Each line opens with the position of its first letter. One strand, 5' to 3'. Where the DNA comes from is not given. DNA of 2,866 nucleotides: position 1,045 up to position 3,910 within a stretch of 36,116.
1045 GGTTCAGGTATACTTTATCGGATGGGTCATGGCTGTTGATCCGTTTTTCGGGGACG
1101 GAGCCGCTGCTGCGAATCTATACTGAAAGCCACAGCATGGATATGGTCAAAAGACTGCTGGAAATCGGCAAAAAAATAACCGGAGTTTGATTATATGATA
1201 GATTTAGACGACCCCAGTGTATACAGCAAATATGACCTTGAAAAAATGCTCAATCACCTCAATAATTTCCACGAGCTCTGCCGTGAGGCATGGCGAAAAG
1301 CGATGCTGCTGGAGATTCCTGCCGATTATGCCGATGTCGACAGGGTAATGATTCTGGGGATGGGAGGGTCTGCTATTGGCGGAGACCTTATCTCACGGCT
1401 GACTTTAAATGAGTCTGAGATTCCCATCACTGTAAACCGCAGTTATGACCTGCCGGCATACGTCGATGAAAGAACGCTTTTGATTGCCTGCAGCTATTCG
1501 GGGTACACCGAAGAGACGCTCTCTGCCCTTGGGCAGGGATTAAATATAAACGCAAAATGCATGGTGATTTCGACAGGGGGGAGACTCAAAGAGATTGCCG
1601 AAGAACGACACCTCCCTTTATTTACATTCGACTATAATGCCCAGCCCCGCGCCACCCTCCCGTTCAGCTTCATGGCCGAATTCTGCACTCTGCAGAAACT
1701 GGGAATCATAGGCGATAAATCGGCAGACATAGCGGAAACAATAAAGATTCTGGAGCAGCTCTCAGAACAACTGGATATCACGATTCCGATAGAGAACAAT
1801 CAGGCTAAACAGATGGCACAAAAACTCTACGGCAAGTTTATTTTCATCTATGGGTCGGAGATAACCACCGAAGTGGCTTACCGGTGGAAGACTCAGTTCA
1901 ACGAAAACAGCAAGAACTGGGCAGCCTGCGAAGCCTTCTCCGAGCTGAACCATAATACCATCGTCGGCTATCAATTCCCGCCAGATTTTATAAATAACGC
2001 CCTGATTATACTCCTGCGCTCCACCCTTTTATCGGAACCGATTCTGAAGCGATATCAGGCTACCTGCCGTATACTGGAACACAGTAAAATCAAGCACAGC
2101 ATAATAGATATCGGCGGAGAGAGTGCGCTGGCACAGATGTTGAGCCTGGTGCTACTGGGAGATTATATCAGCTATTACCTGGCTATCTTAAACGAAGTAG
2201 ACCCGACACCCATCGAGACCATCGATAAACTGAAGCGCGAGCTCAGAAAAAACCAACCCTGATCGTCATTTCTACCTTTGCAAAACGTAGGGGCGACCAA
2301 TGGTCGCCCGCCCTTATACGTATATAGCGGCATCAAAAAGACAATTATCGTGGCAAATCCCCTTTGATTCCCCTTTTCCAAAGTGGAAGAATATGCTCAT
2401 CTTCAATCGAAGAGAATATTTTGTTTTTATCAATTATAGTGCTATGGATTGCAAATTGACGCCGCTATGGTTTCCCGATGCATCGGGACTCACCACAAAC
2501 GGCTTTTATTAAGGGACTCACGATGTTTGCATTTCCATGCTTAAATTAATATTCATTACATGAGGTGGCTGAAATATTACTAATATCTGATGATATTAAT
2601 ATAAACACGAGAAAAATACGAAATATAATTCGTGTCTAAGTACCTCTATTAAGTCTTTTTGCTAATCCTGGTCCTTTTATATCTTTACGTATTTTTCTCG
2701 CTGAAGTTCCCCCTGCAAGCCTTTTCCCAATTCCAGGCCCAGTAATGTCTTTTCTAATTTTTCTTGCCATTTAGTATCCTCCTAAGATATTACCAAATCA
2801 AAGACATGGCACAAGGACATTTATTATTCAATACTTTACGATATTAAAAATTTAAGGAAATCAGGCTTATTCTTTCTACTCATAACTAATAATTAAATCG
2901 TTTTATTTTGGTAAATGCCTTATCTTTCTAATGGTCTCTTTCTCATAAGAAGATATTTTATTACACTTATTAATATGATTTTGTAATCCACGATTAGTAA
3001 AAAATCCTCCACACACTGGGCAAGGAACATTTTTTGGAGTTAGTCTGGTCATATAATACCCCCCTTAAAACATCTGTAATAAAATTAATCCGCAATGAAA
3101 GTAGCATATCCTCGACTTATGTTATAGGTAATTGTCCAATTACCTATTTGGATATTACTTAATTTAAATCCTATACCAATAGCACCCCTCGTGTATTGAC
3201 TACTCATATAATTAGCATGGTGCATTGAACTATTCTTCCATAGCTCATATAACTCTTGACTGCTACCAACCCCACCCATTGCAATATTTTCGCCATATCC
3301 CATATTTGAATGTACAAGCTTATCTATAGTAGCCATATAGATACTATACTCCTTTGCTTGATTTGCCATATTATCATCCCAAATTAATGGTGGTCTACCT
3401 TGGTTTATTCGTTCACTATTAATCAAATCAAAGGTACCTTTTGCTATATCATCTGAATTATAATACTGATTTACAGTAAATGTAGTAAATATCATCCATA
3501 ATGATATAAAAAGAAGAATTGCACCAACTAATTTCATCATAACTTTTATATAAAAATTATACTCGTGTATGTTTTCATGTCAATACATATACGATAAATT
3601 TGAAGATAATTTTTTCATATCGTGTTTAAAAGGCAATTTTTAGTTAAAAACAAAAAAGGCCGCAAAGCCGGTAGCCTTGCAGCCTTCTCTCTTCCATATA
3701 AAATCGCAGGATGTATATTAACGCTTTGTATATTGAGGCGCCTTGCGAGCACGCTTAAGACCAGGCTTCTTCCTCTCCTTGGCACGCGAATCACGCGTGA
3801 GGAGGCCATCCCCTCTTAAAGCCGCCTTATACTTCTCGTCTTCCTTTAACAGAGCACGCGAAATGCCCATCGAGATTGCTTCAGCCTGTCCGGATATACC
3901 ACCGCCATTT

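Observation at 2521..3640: AT-rich three-gene islet wedged between a sugar-phosphate isomerase gene and the rpsI terminator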

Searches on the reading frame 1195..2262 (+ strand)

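Call 4: search_protein_families(library=pfam, proteins=[window:1195-2262:+], max_evalue=1)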
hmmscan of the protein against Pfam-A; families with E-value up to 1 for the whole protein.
window:1195-2262:+ (355 aa): 4 families
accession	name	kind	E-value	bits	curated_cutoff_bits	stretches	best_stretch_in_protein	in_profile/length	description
PF10432.14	bact-PGI_C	-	6.9e-47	159.6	24.5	1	200-350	1-151/151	Bacterial phospho-glucose isomerase C-terminal SIS domain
PF01380.27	SIS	-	8.1e-05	22.9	25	1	46-129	3-89/131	SIS domain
PF23059.1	CUB_M02D8_5_6th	-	0.19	12.7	28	1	198-233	64-100/102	M02D8_5-like, sixth CUB domain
PF04908.21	SH3BGR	-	0.22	12.1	21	0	280-312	13-45/99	SH3-binding, glutamic acid-rich protein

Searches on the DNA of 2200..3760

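Call 53: search_rna_families(source=window, start=2200, end=3760, threshold=evalue, max_evalue=1)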
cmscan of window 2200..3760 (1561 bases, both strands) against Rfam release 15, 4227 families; matches with E-value up to 1: 2.
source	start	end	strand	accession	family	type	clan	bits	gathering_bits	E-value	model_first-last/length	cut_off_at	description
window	3468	3543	-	RF01159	snoU18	Gene; snRNA; snoRNA; CD-box;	CL00047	25.5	47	0.3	1-71/71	no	Small nucleolar RNA U18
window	3636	3690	+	RF02763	IsrM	Gene; sRNA;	-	14.2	376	0.3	1-329/329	no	IsrM sRNA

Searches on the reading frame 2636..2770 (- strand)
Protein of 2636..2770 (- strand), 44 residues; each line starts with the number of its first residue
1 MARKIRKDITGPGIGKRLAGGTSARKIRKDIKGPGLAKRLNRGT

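Call 4: search_protein_families(library=pfam, proteins=[window:2636-2770:-], max_evalue=1)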
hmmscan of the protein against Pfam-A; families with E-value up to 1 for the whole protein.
window:2636-2770:- (44 aa): 2 families
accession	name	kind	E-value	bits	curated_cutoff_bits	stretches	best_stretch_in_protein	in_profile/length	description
PF13121.11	DUF3976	-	0.049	14.5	25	0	27-39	5-17/40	Domain of unknown function (DUF3976)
PF14824.11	Sirohm_synth_M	-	0.18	11.8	25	0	1-10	17-26/28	Sirohaem biosynthesis protein central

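Call 5: search_protein_families(library=phrogs, proteins=[window:2636-2770:-], max_evalue=1)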
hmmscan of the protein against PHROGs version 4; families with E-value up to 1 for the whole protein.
window:2636-2770:- (44 aa): 1 family
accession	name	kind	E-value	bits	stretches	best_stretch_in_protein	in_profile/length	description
phrog_33141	-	unknown function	0.02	15.9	0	24-37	5-18/49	-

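Call 25: find_homologous_proteins(query=window:2636-2770:-, max_evalue=0.1)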
Query window:2636-2770:- (44 aa): 72 proteins with E <= 0.1 among 77 candidates.
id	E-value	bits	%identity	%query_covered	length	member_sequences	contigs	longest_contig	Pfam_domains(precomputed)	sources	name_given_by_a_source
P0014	2.4e-17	79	95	100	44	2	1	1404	-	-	-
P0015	2.3e-15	72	86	100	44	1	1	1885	-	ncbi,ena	-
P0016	9.8e-15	71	84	100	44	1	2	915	-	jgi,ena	-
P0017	1.2e-14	70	86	100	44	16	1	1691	-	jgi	jgi:hypothetical protein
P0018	1.5e-14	70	84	100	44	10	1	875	-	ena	-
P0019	1.9e-14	70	80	100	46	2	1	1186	-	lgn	-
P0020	2.5e-14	69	82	100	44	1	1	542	-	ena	-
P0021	3.6e-14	69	84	100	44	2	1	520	-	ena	-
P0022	3.9e-14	69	84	100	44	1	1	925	-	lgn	-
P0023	4.6e-14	68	84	100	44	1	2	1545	-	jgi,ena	-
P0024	7.5e-14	68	82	100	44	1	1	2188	-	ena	-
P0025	7.5e-14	68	84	100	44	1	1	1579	-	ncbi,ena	-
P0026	7.8e-14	68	82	100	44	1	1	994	-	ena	-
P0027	8.2e-14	68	84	100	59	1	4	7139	-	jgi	jgi:hypothetical protein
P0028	9.4e-14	68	82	100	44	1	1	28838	-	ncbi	ncbi:hypothetical protein ACFLUP_02900 [Chloroflexota bacterium]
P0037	2.8e-13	66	82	100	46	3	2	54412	-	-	-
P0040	4.6e-13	65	81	98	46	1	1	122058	-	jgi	-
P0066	6.5e-11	59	68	100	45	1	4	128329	-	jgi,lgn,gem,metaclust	metaclust:\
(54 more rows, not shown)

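Call 31: find_encoding_contigs(protein=P0014, flank=3000, max_places=4)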
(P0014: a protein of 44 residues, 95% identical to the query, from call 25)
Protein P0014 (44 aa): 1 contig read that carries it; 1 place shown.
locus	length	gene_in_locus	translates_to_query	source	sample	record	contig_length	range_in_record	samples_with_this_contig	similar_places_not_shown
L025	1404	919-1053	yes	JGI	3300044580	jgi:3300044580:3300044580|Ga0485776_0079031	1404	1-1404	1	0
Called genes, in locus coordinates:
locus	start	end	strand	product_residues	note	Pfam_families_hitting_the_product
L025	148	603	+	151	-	PF00188:CAP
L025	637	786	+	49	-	-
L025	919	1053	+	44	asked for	-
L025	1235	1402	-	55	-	?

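Call 34: find_encoding_contigs(protein=P0066, flank=5000, max_places=3)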
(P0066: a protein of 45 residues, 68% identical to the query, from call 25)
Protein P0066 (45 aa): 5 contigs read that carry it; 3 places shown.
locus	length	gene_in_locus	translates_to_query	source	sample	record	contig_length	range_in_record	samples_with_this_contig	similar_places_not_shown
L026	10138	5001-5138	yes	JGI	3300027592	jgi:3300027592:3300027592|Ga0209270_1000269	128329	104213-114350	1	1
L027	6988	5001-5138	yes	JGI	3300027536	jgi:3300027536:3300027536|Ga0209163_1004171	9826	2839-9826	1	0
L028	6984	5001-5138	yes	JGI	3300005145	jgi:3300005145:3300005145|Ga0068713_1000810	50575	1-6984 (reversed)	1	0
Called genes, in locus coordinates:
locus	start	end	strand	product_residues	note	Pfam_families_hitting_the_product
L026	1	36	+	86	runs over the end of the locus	-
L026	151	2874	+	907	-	PF04313:HSDR_N (faint), PF02384:N6_Mtase, PF01170:UPF0020 (weak), PF20473:MmeI_Mtase, PF07669:Eco57I, PF12950:TaqI_C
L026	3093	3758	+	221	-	-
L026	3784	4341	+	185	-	PF06941:NT5C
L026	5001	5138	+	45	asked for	-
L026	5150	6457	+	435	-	-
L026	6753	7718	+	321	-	PF01544:CorA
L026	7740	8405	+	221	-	PF02592:Vut_1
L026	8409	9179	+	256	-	PF23023:Anti-Pycsar_Apyc1 (weak), PF12706:Lactamase_B_2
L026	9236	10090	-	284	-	PF02749:QRPTase_N, PF01729:QRPTase_C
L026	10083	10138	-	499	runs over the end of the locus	PF00890:FAD_binding_2, PF02910:Succ_DH_flav_C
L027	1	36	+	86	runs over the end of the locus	-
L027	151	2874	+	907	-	PF04313:HSDR_N (faint), PF02384:N6_Mtase, PF01170:UPF0020 (weak), PF20473:MmeI_Mtase, PF07669:Eco57I, PF12950:TaqI_C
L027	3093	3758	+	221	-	-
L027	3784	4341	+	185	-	PF06941:NT5C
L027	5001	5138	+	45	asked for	-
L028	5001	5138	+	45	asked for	-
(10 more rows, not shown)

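Call 35: find_encoding_contigs(protein=P0040, flank=5000, max_places=2)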
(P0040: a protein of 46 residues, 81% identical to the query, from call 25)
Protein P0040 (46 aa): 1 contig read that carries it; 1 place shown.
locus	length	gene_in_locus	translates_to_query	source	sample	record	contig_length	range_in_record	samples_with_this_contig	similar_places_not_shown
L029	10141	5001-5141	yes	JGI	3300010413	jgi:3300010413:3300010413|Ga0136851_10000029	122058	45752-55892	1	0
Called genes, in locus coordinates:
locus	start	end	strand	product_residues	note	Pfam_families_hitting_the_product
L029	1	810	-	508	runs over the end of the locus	PF00239:Resolvase, PF07508:Recombinase, PF13408:Zn_ribbon_recom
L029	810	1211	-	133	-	-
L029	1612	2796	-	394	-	-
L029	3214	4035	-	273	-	-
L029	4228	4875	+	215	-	PF01844:HNH (weak)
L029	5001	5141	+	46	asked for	-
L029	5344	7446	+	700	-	PF13166:AAA_13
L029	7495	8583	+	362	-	PF10463:Peptidase_U49, PF01435:Peptidase_M48 (faint)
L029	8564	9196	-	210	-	-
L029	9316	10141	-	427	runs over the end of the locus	PF00390:malic, PF03949:Malic_M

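Call 36: find_encoding_contigs(protein=P0037, flank=5000, max_places=2)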
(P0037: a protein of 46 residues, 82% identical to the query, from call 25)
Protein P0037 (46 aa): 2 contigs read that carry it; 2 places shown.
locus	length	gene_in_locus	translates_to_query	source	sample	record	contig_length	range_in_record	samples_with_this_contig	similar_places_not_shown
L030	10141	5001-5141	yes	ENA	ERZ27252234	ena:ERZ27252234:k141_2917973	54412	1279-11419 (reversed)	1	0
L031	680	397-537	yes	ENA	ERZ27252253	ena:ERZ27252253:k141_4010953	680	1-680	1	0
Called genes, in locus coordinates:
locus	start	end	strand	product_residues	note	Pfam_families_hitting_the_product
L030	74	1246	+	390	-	PF00478:IMPDH, PF01070:FMN_dh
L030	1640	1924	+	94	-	PF00589:Phage_integrase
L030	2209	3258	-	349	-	-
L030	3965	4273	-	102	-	-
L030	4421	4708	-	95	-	PF01844:HNH (faint)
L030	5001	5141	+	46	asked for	-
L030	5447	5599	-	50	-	-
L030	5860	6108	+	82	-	-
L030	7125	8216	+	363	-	PF00483:NTP_transferase, PF12804:NTP_transf_3 (weak), PF24894:Hexapep_GlmU (faint), PF25084:LbH_EIF2B (weak), PF25087:GMPPB_C (faint), PF00132:Hexapep (faint)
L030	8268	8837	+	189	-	PF00908:dTDP_sugar_isom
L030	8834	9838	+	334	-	PF01073:3Beta_HSD, PF01370:Epimerase, PF02719:Polysacc_synt_2, PF04321:RmlD_sub_bind, PF07993:NAD_binding_4, PF13460:NAD_binding_10 (weak), PF16363:GDP_Man_Dehyd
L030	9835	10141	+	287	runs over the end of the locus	PF01073:3Beta_HSD (faint), PF01370:Epimerase, PF04321:RmlD_sub_bind, PF16363:GDP_Man_Dehyd, PF02719:Polysacc_synt_2, PF07993:NAD_binding_4 (weak)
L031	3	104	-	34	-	?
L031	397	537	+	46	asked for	-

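Call 37: find_encoding_contigs(protein=P0028, flank=5000, max_places=2)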
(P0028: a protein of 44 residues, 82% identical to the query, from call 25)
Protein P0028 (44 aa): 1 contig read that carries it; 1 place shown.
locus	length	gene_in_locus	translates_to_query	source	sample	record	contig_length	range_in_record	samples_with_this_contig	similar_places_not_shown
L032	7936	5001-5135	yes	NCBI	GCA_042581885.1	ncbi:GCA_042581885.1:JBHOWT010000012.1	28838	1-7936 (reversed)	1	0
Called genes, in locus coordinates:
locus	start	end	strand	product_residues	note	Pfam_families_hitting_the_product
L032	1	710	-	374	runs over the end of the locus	-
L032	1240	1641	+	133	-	-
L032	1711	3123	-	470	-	PF02629:CoA_binding, PF13380:CoA_binding_2, PF13607:Succ_CoA_lig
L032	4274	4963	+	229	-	PF08378:NERD, PF01396:Zn_ribbon_Top1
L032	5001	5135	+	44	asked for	-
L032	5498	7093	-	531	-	PF00496:SBP_bac_5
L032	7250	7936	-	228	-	?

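Call 38: search_protein_families(library=ncbifam, proteins=[window:2636-2770:-], max_evalue=1)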
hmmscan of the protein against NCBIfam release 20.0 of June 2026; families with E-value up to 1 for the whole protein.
window:2636-2770:- (44 aa): 0 families

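Call 39: search_protein_families(library=padloc, proteins=[window:2636-2770:-], max_evalue=1)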
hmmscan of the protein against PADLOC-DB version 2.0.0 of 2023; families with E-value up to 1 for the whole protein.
window:2636-2770:- (44 aa): 0 families

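Call 72: predict_structure(alignment_id=A1)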
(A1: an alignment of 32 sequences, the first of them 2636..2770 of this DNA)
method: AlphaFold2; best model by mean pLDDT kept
length: 44 residues; sequences in the alignment: 32
mean_pLDDT: 72.1   pTM: 0.40
mean pLDDT of the five models: 72.1, 64.1, 60.2, 59.4, 59.3
residues with pLDDT >= 90: 0; 70-90: 35; 50-70: 8; < 50: 1
segments of 3 or more residues with pLDDT < 50: none
pLDDT, mean of each block of 10 residues (from residue 1): 75 71 73 75 58
secondary structure, 60 per line:
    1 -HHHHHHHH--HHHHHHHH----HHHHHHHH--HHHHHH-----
elements in order: H2-9 H12-19 H24-31 H34-39

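Call 77: fold_search(model_id=the predicted structure, library=pdb)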
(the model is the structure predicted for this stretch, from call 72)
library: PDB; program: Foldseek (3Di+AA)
matches with E <= 10: 25; with E <= 0.001: 0
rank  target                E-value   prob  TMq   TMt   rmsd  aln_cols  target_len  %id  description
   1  7bgn_C                4.1e+00  0.15  0.43  0.12   2.2        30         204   13  Crystal structure of MtHISN2-AMP complex, a bifunctional enzyme from the histidine biosynthetic pathway (released 2021-05-19)
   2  7bgn_E                5.0e+00  0.13  0.43  0.12   2.2        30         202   13  Crystal structure of MtHISN2-AMP complex, a bifunctional enzyme from the histidine biosynthetic pathway (released 2021-05-19)
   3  7bgn_F                5.4e+00  0.12  0.43  0.12   2.2        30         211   13  Crystal structure of MtHISN2-AMP complex, a bifunctional enzyme from the histidine biosynthetic pathway (released 2021-05-19)
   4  7bgm_A                5.8e+00  0.12  0.42  0.12   2.3        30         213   13  Crystal structure of MtHISN2, a bifunctional enzyme from the histidine biosynthetic pathway (released 2021-05-19)
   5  7bgn_A                6.2e+00  0.11  0.43  0.12   2.2        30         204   13  Crystal structure of MtHISN2-AMP complex, a bifunctional enzyme from the histidine biosynthetic pathway (released 2021-05-19)
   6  3dwr_B                6.2e+00  0.10  0.42  0.09   2.1        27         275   18  Leishmania major coproporphyrinogen III oxidase with bound ligand (released 2008-09-09)
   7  9pqo_F                6.2e+00  0.06  0.33  0.35   6.4        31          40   22  Cryo-EM structure of ATPgammaS-bound Vientovirus FB Rep pentamer (released 2026-02-25)
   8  9mu9_A                6.7e+00  0.15  0.46  0.02   1.8        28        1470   32  Structure of a native Drosophila melanogaster Nucleosome Elongation Complex (Pol II EC-nucleosome). Composite map (released 2025-02-19)
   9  5lcy_A                6.7e+00  0.12  0.51  0.31   3.1        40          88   22  Formaldehyde-Responsive Regulator FrmR E64H variant from Salmonella enterica serovar Typhimurium (released 2016-08-10)
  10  3ejo_A                7.2e+00  0.09  0.45  0.09   2.3        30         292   17  Coproporphyrinogen III oxidase from Leishmania donovani (released 2008-10-14)
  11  8cwy_B                7.7e+00  0.14  0.57  0.39   2.4        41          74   10  Accurate computational design of genetically encoded 3D protein crystals (released 2023-11-01)
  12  6b87_A                7.7e+00  0.14  0.59  0.31   2.4        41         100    7  Crystal structure of transmembrane protein TMHC2_E (released 2018-03-14)
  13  6ahx                  7.7e+00  0.13  0.56  0.45   2.6        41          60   20  Copper-Sensing Operon Regulator Protein (CsoRGz) (released 2019-10-23)
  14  5lcy_B                7.7e+00  0.13  0.45  0.26   2.2        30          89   23  Formaldehyde-Responsive Regulator FrmR E64H variant from Salmonella enterica serovar Typhimurium (released 2016-08-10)
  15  5uh7_A                7.7e+00  0.09  0.48  0.20   4.1        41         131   27  Crystal structure of beta'MtbSI of Mycobacterium tuberculosis RNA polymerase (released 2017-04-12)
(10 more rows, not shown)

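Call 78: search_dna_similar(query=window:2636-2770:-, collection=phages, mode=protein, max_evalue=0.01, max_rows=10)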
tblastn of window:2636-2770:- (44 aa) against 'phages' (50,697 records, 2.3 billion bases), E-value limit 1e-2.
No match.

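Call 81: find_related_loci(query=A1, collection=viral_contigs, flank=5000)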
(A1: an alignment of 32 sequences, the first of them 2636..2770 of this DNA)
Query A1 (44 aa) in viral_contigs; peptide patterns used: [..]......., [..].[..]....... (x = any residue, [..] = any of these).
48 stretches matched a pattern, but none encodes a relative of the query by tblastn (E <= 1e-3).

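Call 110: find_related_loci(query=A1, collection=metagenome_contigs, flank=4000)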
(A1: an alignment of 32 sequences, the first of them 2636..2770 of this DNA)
Query A1 (44 aa) in metagenome_contigs; peptide patterns used: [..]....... (x = any residue, [..] = any of these).
260 stretches matched a pattern; 52 encode a relative of the query (tblastn E <= 1e-3); 52 distinct loci.
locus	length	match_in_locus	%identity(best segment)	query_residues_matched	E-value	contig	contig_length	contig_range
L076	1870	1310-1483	100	1-44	4e-23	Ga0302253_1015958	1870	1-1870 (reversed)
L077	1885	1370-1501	86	1-44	4e-20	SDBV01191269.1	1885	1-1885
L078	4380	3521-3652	84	1-44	5e-20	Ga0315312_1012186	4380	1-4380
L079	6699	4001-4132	86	1-44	2e-19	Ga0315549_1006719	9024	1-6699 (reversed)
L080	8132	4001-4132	82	1-44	8e-19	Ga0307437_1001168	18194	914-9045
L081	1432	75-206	82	1-44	8e-19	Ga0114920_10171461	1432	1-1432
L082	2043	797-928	84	1-44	8e-19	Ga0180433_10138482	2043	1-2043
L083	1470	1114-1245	84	1-44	8e-19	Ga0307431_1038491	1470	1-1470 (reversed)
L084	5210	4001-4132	84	1-44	8e-19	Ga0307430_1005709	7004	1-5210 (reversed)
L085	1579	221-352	84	1-44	1e-18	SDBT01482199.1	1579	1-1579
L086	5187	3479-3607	84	1-44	2e-18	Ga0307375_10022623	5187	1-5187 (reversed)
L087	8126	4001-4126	83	1-42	3e-18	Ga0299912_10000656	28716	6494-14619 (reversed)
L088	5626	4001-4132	77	1-44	9e-18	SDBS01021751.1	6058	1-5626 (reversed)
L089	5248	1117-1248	77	1-44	9e-18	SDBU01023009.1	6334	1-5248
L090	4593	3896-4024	81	1-44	2e-17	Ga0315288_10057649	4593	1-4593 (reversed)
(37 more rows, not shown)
